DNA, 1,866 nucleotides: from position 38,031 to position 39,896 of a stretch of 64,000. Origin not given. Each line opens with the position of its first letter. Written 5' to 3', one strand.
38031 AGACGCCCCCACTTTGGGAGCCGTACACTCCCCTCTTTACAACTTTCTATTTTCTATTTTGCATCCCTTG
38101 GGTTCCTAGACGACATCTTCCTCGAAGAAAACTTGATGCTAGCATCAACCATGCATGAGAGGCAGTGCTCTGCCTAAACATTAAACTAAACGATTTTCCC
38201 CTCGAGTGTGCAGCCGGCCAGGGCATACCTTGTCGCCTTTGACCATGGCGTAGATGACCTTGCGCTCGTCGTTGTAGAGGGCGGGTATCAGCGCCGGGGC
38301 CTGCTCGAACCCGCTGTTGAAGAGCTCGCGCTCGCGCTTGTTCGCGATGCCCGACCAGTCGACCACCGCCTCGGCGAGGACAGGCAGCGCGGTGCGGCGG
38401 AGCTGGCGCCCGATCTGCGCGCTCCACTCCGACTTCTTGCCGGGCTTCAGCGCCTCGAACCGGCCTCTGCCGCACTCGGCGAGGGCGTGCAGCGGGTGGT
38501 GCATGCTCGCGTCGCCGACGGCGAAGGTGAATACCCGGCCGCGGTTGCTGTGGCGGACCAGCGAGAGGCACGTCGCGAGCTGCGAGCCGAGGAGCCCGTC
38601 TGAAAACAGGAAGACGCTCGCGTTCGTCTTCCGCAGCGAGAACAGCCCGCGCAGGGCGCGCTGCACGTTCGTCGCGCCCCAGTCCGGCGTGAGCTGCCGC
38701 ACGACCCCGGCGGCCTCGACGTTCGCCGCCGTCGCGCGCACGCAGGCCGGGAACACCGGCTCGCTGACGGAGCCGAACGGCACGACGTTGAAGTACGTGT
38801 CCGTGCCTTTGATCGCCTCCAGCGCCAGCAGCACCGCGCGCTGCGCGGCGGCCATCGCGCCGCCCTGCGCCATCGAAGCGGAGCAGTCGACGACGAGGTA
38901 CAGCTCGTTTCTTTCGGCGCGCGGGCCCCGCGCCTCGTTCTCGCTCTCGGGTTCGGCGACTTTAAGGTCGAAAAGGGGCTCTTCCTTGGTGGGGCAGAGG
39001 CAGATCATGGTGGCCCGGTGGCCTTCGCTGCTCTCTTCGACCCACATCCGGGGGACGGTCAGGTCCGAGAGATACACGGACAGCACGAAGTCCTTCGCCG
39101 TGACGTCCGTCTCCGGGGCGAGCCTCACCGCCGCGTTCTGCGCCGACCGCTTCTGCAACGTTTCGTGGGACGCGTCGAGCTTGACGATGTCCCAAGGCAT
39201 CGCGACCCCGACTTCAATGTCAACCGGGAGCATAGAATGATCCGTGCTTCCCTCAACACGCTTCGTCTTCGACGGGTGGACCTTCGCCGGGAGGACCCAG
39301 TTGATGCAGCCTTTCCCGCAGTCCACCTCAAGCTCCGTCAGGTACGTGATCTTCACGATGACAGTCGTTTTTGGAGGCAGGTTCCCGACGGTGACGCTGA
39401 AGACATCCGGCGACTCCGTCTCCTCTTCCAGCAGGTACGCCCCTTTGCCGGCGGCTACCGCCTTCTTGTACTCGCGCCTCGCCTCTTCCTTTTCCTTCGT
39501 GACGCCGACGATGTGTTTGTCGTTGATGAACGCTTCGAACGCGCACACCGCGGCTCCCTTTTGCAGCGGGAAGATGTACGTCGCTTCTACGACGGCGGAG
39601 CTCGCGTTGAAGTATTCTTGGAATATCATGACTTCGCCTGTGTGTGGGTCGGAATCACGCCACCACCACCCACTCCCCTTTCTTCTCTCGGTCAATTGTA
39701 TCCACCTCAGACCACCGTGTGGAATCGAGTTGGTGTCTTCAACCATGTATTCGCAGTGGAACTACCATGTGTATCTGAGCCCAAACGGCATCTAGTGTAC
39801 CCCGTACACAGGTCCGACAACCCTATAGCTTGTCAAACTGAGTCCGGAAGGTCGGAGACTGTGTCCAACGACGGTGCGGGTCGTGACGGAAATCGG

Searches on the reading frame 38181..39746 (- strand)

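Call 7: search_protein_families(library=pfam, proteins=[window:38181-39746:-], max_evalue=0.01)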
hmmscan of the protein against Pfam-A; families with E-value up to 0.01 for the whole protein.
window:38181-39746:- (521 aa): 6 families
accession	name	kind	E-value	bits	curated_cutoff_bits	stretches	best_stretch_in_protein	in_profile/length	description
PF08487.16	VIT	-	1.3e-32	112.7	26.5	1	38-135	16-111/111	Vault protein inter-alpha-trypsin domain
PF13768.12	VWA_3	-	3.1e-14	53.7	27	1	281-430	2-153/155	von Willebrand factor type A domain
PF13519.12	VWA_2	-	3.8e-09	37.6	27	1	283-384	2-106/107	von Willebrand factor type A domain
PF13757.12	VIT_2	-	5.2e-05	23.5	23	1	39-87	30-78/78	Vault protein inter-alpha-trypsin domain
PF00092.34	VWA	-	0.00018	22.3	23.8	1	282-427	2-155/174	von Willebrand factor type A domain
PF01882.25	DUF58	-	0.0011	18.7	23.4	1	277-412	32-170/216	Protein of unknown function DUF58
